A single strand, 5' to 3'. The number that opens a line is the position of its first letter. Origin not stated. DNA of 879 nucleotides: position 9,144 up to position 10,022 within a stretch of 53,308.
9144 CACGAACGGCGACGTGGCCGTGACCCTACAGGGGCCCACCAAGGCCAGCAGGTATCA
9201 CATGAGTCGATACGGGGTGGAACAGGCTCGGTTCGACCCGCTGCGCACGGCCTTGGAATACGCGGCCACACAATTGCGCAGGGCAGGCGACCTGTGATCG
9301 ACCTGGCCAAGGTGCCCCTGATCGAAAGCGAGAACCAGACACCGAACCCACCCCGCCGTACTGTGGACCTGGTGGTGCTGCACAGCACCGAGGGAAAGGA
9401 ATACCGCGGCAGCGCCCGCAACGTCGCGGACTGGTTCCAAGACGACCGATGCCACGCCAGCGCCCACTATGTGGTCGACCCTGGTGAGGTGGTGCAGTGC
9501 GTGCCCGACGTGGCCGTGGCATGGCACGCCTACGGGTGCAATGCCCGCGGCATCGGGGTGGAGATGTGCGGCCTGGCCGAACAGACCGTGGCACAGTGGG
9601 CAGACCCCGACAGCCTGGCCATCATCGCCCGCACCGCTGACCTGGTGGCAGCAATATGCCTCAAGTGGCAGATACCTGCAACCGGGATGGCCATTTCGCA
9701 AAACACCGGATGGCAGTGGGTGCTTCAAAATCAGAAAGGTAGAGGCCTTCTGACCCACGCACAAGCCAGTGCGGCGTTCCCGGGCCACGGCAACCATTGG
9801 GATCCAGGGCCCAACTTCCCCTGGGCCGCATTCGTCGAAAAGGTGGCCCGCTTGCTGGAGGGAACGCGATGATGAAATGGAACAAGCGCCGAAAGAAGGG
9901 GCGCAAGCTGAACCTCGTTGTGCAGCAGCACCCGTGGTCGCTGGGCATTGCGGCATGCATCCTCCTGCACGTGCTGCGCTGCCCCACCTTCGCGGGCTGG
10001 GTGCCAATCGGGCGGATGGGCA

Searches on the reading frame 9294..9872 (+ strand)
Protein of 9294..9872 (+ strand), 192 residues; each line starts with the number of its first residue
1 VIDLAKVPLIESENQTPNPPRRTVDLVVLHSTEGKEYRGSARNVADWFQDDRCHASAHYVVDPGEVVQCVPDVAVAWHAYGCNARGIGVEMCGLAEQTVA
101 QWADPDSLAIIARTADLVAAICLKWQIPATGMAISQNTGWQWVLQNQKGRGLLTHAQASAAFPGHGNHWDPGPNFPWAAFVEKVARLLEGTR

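Call 104: search_protein_families(library=phrogs, max_evalue=0.01, proteins=[window:9294-9872:+])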
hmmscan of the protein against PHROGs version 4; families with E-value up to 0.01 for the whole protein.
window:9294-9872:+ (192 aa): 23 families
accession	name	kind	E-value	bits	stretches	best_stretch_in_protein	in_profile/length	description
phrog_12609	-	lysis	7.3e-26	92.3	1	25-190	24-185/264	endolysin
phrog_670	-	lysis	2.3e-25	90.5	1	21-188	108-254/596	endolysin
phrog_833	-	lysis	4.4e-18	67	1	21-130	27-132/294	endolysin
phrog_2998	-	lysis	4e-15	57.3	1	17-189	139-300/485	endolysin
phrog_1794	-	lysis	2.7e-14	54.3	1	9-132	40-165/336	amidase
phrog_1493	-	lysis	3.6e-14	53.7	1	13-182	23-165/394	endolysin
phrog_700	-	lysis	4.7e-14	53.6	1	16-191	204-371/491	endolysin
phrog_2338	-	lysis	8.2e-14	52.7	1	14-141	18-132/346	endolysin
phrog_9611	-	lysis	5.6e-13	50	1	8-126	7-129/246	endolysin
phrog_19265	-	unknown function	4.3e-10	40.7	1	23-130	23-123/293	-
phrog_3088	-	lysis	1e-09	39.5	1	11-93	11-95/248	amidase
phrog_16428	-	lysis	1.8e-09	37.8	1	23-191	263-425/520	endolysin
phrog_880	-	lysis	1e-08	36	1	21-191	190-338/435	endolysin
phrog_7698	-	lysis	3.1e-08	34.8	1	11-125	8-121/316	endolysin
phrog_8164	-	lysis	3.4e-07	30.9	1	20-171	22-158/320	endolysin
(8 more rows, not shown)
